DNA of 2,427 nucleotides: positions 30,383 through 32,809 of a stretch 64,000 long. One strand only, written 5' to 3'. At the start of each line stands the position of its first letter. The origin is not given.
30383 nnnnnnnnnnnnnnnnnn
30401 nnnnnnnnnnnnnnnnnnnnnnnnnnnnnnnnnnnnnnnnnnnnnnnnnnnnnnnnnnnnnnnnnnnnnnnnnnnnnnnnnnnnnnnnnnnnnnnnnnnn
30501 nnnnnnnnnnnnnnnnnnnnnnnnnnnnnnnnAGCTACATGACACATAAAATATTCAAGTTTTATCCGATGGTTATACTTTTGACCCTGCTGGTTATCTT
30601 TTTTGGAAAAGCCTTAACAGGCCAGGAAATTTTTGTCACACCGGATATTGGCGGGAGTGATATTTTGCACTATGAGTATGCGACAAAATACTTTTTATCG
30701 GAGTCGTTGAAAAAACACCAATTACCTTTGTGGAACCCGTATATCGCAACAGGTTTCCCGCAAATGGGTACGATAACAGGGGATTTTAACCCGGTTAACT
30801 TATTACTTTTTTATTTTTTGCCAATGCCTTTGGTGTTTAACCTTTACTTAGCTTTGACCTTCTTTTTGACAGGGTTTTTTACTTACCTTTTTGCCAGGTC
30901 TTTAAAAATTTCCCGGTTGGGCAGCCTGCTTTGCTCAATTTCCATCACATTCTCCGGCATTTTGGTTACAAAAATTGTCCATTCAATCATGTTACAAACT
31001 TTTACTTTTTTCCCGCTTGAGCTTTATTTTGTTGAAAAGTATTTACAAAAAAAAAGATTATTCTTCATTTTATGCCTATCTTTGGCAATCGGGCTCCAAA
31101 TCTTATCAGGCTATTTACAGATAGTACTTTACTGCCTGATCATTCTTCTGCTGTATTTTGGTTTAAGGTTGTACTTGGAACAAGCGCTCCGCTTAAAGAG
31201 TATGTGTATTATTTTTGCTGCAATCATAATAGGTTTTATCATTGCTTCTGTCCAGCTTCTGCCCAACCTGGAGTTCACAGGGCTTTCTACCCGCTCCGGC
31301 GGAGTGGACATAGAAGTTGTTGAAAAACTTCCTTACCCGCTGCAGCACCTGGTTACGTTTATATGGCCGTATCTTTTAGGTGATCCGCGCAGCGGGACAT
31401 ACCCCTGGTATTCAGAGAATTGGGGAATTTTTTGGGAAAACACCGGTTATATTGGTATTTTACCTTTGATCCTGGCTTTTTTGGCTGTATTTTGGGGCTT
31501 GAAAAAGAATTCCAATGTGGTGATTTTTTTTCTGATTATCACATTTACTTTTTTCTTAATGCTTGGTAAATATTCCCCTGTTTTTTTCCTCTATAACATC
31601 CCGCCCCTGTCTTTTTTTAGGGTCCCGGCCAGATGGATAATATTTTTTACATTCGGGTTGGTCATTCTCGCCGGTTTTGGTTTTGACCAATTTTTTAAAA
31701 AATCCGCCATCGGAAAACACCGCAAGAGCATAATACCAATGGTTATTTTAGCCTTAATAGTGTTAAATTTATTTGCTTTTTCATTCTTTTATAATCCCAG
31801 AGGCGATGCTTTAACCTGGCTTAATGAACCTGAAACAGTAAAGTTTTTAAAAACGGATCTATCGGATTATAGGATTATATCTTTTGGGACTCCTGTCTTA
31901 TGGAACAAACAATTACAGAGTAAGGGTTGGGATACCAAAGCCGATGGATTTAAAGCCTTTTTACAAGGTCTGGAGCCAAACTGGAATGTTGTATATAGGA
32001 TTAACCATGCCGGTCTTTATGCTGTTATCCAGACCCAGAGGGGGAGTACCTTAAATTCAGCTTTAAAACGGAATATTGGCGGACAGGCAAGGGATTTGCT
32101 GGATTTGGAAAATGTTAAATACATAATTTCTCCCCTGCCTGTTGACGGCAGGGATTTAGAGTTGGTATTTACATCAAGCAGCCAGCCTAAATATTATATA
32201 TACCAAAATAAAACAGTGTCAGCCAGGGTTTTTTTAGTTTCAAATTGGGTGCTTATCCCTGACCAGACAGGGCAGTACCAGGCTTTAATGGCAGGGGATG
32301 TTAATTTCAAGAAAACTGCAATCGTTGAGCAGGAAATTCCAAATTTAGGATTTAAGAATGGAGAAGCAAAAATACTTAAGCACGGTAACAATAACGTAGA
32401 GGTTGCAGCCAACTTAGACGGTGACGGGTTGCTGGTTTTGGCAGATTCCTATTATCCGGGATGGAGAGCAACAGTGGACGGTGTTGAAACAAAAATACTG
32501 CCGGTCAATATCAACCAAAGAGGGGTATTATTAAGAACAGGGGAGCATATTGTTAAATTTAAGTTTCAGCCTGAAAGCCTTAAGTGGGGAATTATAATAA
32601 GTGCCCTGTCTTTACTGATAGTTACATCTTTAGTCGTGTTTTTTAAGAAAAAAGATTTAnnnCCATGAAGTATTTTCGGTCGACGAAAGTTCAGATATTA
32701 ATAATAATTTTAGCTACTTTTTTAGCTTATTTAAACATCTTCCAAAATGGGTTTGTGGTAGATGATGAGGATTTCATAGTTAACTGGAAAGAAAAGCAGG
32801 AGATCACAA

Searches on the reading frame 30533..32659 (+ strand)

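Call 29: search_protein_families(library=pfam, proteins=[window:30533-32659:+], max_evalue=0.001)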
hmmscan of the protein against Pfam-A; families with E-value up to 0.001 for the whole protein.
window:30533-32659:+ (709 aa): 1 family
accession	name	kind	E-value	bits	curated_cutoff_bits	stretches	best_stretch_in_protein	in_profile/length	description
PF09586.16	YfhO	-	2.2e-11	43.3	28.5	1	609-690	753-835/835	Bacterial membrane protein YfhO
